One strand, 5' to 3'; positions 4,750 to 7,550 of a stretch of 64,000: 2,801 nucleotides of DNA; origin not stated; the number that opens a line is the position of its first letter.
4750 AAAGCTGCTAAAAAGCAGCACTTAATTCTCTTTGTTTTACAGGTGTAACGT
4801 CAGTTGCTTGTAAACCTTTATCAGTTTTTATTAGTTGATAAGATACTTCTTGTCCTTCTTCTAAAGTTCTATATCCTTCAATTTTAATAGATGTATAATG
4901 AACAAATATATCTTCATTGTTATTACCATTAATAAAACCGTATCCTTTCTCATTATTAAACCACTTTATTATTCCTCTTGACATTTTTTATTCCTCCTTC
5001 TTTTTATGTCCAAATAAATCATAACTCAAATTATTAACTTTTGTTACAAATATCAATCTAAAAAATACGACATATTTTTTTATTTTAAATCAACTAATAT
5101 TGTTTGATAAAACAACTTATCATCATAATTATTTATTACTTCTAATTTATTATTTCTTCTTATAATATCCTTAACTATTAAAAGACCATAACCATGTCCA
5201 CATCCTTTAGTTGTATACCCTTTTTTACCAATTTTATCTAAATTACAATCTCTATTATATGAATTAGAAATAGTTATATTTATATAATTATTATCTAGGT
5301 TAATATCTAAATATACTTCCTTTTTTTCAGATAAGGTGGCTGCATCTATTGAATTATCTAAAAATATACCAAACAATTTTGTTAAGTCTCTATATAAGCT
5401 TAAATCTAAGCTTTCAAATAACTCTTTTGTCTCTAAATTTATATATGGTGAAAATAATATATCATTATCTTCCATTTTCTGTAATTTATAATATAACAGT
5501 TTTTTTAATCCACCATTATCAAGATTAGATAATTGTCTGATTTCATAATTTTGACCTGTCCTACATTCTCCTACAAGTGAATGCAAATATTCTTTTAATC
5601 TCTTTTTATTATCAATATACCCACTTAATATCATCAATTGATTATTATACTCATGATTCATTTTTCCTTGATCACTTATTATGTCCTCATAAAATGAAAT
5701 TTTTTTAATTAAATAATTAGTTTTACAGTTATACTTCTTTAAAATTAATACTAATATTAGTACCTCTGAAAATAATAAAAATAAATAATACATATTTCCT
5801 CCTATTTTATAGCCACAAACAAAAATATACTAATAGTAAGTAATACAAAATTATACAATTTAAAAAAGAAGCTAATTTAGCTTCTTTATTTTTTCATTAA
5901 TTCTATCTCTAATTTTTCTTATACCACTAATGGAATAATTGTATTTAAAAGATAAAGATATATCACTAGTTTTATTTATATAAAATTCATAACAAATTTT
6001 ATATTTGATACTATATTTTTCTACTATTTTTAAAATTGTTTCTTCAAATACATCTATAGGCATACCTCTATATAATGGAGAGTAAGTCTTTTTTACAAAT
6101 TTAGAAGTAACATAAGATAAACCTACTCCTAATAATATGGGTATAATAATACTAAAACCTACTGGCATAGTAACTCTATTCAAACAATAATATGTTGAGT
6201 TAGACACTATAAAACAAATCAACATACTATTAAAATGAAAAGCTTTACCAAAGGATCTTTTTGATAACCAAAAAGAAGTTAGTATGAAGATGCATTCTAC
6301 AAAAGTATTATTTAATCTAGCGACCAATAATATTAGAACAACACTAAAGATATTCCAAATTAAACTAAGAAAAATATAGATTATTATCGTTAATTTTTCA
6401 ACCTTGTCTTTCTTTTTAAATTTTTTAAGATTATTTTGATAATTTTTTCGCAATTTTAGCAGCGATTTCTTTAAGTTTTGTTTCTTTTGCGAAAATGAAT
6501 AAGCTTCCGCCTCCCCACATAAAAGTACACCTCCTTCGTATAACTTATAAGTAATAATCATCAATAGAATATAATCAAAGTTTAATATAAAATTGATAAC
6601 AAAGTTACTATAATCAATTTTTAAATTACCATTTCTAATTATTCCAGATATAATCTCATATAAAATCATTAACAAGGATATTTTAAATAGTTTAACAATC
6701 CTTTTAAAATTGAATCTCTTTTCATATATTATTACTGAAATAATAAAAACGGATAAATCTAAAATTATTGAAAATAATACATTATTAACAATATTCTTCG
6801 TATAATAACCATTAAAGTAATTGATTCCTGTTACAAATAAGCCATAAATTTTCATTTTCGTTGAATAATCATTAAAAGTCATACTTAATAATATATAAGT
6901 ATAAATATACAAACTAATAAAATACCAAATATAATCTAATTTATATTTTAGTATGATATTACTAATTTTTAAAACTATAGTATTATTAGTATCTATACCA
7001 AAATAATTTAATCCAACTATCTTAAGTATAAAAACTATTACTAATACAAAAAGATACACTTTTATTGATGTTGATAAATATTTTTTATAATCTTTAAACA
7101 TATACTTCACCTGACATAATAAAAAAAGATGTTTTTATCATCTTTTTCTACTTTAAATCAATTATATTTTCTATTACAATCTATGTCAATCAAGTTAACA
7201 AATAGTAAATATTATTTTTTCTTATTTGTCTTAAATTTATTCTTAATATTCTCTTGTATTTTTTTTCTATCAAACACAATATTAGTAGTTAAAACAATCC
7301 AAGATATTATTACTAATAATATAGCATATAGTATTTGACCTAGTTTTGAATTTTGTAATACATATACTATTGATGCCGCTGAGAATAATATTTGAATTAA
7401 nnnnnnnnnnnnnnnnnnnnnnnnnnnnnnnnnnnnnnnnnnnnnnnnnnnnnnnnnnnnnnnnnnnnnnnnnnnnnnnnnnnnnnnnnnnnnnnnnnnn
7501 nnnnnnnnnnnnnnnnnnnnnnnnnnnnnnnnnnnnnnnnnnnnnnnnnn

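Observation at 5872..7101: Three-module fusion: sensor-like multi-TM domain + AgrB protease + HTH in one polypeptide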

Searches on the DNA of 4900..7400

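Call 90: search_rna_families(source=window, start=4900, end=7400, threshold=evalue, max_evalue=1)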
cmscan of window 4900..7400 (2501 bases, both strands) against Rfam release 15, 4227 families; matches with E-value up to 1: 1.
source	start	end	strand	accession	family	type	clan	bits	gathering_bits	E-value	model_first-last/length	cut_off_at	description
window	5835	5884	+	RF02844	RefA9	Gene; antisense;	-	26.7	49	0.27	1-64/64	no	Enterococcus sRNA A9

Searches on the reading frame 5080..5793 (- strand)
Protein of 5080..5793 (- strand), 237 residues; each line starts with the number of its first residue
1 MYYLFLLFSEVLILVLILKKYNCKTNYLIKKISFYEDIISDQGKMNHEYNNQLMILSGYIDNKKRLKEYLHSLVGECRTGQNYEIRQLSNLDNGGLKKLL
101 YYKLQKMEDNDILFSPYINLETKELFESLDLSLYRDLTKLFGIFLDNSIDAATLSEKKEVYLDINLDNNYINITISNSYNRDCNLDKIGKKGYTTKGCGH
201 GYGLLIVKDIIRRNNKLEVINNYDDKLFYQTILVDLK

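Call 3: search_protein_families(library=pfam, proteins=[window:5080-5793:-], max_evalue=1)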
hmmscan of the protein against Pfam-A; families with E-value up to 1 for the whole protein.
window:5080-5793:- (237 aa): 2 families
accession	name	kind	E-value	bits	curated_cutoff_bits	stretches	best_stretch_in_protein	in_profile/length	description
PF14501.12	HATPase_c_5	-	1.9e-13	50.7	22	1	136-234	5-101/102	GHKL domain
PF02518.31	HATPase_c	-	2.2e-05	25.3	26.4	1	136-219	5-93/111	Histidine kinase-, DNA gyrase B-, and HSP90-like ATPase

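Call 4: search_protein_families(library=ncbifam, proteins=[window:5080-5793:-], max_evalue=1)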
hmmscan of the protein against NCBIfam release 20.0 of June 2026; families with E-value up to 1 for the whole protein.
window:5080-5793:- (237 aa): 5 families
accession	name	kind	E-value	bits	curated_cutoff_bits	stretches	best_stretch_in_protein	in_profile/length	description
NF008298.1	PRK11086.1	subfamily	1.7e-13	49.9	520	1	44-214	335-503/529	DcuS/MalK family sensor histidine kinase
NF046015.1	HisKinAgrCStaph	equivalog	1.4e-08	34.4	500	1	35-230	216-412/414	quorum-sensing sensor histidine kinase AgrC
NF038334.1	malate_HK_MalK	exception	3.9e-07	29.1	800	1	46-215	337-504/533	malate sensor histidine kinase MalK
NF041777.1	sens_FixL_Rhizob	equivalog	0.034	12.8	850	1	145-212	387-457/485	sensor protein FixL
NF007688.0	PRK10364.1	equivalog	0.098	11.4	479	1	163-214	376-429/460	two-component system sensor histidine kinase ZraS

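Call 46: search_protein_families(library=phrogs, proteins=[window:5080-5793:-], max_evalue=0.001)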
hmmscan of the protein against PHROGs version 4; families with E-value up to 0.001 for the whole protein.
window:5080-5793:- (237 aa): 0 families

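Call 48: find_homologous_proteins(query=window:5080-5793:-, max_evalue=0.00001)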
Query window:5080-5793:- (237 aa): 133 proteins with E <= 0.00001 among 785 candidates; the best 120 are listed.
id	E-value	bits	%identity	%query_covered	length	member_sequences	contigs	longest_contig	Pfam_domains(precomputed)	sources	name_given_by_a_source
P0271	2.9e-146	503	100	100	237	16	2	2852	PF02518.32,PF14501.13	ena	-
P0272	3.7e-83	297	62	90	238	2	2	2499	PF02518.32,PF14501.13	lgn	-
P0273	6.7e-78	280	57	90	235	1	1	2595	PF02518.32,PF14501.13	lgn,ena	-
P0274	1.6e-75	272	57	90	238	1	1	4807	PF02518.32,PF14501.13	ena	-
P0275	8.7e-75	269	58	99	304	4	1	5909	PF02518.32,PF14501.13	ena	-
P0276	4.9e-72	260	53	99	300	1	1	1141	PF02518.32,PF14501.13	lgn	-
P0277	9.5e-72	259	56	90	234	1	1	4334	PF02518.32,PF14501.13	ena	-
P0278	6.7e-71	257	52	100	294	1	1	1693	PF02518.32,PF14501.13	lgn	-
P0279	2.2e-70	255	52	100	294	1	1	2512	PF02518.32,PF14501.13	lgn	-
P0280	2.5e-70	255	53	100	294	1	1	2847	PF02518.32,PF14501.13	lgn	-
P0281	3.5e-70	254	52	100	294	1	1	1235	PF02518.32,PF14501.13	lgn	-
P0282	3.9e-70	254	52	100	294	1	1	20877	PF02518.32,PF14501.13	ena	-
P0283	6.3e-70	253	56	94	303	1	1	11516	PF02518.32,PF14501.13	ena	-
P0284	6.3e-70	253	52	100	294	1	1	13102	PF02518.32,PF14501.13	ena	-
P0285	6.3e-70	253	52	100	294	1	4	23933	PF02518.32,PF14501.13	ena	-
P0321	9.2e-60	220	50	93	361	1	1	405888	PF02518.32,PF14501.13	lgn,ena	-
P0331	2.1e-59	219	50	91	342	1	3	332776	PF02518.32,PF14501.13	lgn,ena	-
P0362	2.1e-58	216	50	92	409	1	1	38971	PF02518.32,PF14501.13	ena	-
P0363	2.2e-58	216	52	84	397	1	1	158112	PF02518.32,PF14501.13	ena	-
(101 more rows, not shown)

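Call 49: find_encoding_contigs(protein=P0362, flank=6000, max_places=2)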
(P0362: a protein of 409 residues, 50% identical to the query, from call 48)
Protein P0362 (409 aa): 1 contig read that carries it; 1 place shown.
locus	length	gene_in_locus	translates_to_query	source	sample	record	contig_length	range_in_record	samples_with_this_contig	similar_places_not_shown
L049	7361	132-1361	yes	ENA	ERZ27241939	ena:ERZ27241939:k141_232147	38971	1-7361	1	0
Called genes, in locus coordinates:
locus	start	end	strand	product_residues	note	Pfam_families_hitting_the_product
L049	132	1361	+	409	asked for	PF02518:HATPase_c, PF14501:HATPase_c_5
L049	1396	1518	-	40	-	-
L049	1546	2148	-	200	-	PF04647:AgrB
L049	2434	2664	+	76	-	PF00313:CSD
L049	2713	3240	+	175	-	PF02482:Ribosomal_S30AE, PF16321:Ribosom_S30AE_C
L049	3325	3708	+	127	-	PF00636:Ribonuclease_3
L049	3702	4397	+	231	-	PF08032:SpoU_sub_bind, PF00588:SpoU_methylase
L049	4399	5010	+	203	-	PF04542:Sigma70_r2, PF08281:Sigma70_r4_2 (weak)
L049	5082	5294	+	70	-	PF00584:SecE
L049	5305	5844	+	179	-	PF02357:NusG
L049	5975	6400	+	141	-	PF03946:Ribosomal_L11_N, PF00298:Ribosomal_L11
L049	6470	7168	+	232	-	PF00687:Ribosomal_L1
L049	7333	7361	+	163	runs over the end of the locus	PF00466:Ribosomal_L10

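Call 50: find_encoding_contigs(protein=P0331, flank=6000, max_places=2)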
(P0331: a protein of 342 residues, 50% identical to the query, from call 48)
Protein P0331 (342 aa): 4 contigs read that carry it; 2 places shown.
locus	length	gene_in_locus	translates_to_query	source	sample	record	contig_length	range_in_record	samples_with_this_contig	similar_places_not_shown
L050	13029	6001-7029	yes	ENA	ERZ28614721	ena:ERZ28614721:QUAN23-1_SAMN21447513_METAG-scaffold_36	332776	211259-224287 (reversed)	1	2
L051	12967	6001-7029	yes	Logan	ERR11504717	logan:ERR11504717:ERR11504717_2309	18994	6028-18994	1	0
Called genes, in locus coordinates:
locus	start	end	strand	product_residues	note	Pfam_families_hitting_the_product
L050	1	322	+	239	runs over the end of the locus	-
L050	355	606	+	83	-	PF01197:Ribosomal_L31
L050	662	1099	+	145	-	PF02502:LacAB_rpiB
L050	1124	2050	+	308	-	PF08486:SpoIID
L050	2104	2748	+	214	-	PF01551:Peptidase_M23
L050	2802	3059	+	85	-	PF12116:SpoIIID, PF08279:HTH_11 (weak)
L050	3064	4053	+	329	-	PF06277:EutA (weak), PF06723:MreB_Mbl, PF00022:Actin, PF00012:HSP70, PF14450:FtsA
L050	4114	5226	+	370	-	PF00953:Glycos_transf_4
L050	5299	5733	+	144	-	PF00072:Response_reg (weak)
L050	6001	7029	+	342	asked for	PF02518:HATPase_c, PF14501:HATPase_c_5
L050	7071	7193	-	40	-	-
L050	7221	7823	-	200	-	PF04647:AgrB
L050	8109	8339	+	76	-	PF00313:CSD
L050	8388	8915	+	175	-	PF02482:Ribosomal_S30AE, PF16321:Ribosom_S30AE_C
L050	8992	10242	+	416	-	PF01551:Peptidase_M23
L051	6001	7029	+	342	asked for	PF02518:HATPase_c, PF14501:HATPase_c_5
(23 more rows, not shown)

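Call 58: find_encoding_contigs(protein=P0321, flank=4000, max_places=1)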
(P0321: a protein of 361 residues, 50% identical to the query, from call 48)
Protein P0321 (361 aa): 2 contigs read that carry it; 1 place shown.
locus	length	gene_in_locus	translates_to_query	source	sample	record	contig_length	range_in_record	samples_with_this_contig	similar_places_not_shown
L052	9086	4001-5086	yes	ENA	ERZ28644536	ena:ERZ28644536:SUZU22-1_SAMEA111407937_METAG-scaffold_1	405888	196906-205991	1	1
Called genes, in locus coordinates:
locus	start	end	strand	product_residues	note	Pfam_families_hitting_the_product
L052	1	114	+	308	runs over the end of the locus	PF08486:SpoIID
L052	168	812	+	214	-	PF01551:Peptidase_M23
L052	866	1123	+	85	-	PF12116:SpoIIID, PF08279:HTH_11 (weak)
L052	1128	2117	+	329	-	PF06277:EutA (weak), PF06723:MreB_Mbl, PF00022:Actin, PF00012:HSP70, PF14450:FtsA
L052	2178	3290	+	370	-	PF00953:Glycos_transf_4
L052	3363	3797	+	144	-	PF00072:Response_reg (weak)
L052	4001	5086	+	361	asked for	PF02518:HATPase_c, PF14501:HATPase_c_5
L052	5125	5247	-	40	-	-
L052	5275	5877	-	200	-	PF04647:AgrB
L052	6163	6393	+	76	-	PF00313:CSD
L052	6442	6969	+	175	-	PF02482:Ribosomal_S30AE, PF16321:Ribosom_S30AE_C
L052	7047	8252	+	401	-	-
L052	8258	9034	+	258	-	-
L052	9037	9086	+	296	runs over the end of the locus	-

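Call 59: find_encoding_contigs(protein=P0363, flank=4000, max_places=1)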
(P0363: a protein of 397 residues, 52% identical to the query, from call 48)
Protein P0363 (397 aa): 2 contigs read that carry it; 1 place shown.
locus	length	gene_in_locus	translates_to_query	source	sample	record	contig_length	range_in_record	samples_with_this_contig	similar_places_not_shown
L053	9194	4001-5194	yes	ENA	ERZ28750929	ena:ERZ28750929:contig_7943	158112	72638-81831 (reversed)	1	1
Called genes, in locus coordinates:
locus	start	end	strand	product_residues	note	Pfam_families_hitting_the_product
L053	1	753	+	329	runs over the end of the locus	PF06277:EutA (weak), PF06723:MreB_Mbl, PF00022:Actin, PF00012:HSP70, PF14450:FtsA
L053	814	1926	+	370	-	PF00953:Glycos_transf_4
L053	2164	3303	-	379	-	PF13936:HTH_38 (weak), PF00665:rve (weak)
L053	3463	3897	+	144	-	PF00072:Response_reg (weak)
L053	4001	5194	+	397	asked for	PF02518:HATPase_c, PF14501:HATPase_c_5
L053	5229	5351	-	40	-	-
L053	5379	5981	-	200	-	PF04647:AgrB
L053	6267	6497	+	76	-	PF00313:CSD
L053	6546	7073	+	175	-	PF02482:Ribosomal_S30AE, PF16321:Ribosom_S30AE_C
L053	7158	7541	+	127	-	PF00636:Ribonuclease_3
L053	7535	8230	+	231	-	PF08032:SpoU_sub_bind, PF00588:SpoU_methylase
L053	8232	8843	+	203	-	PF04542:Sigma70_r2, PF08281:Sigma70_r4_2 (weak)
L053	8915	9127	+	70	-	PF00584:SecE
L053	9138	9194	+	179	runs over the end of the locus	PF02357:NusG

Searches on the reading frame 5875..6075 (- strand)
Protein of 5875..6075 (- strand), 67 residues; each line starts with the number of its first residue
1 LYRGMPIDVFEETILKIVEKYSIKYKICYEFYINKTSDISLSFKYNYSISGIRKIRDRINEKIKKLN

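Call 26: search_protein_families(library=pfam, proteins=[window:5875-6075:-], max_evalue=10)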
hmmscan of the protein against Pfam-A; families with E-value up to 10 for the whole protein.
window:5875-6075:- (67 aa): 0 families

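Call 68: search_solved_structures(query=A4, max_evalue=10, show_alignments=2)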
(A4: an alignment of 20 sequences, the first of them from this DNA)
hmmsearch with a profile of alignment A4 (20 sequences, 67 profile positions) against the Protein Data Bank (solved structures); distinct sequences matched with E-value up to 10: 3.
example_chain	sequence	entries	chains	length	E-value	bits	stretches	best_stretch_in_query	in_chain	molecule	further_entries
8yho_A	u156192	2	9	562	0.084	16.1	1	10-55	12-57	DUF87 domain-containing protein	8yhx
8usp_A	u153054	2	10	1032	0.4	13.9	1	6-42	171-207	DNA repair/transcription protein MET18/MMS19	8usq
5njt_x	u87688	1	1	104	0.54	13.5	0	40-65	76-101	Ribosome hibernation promotion factor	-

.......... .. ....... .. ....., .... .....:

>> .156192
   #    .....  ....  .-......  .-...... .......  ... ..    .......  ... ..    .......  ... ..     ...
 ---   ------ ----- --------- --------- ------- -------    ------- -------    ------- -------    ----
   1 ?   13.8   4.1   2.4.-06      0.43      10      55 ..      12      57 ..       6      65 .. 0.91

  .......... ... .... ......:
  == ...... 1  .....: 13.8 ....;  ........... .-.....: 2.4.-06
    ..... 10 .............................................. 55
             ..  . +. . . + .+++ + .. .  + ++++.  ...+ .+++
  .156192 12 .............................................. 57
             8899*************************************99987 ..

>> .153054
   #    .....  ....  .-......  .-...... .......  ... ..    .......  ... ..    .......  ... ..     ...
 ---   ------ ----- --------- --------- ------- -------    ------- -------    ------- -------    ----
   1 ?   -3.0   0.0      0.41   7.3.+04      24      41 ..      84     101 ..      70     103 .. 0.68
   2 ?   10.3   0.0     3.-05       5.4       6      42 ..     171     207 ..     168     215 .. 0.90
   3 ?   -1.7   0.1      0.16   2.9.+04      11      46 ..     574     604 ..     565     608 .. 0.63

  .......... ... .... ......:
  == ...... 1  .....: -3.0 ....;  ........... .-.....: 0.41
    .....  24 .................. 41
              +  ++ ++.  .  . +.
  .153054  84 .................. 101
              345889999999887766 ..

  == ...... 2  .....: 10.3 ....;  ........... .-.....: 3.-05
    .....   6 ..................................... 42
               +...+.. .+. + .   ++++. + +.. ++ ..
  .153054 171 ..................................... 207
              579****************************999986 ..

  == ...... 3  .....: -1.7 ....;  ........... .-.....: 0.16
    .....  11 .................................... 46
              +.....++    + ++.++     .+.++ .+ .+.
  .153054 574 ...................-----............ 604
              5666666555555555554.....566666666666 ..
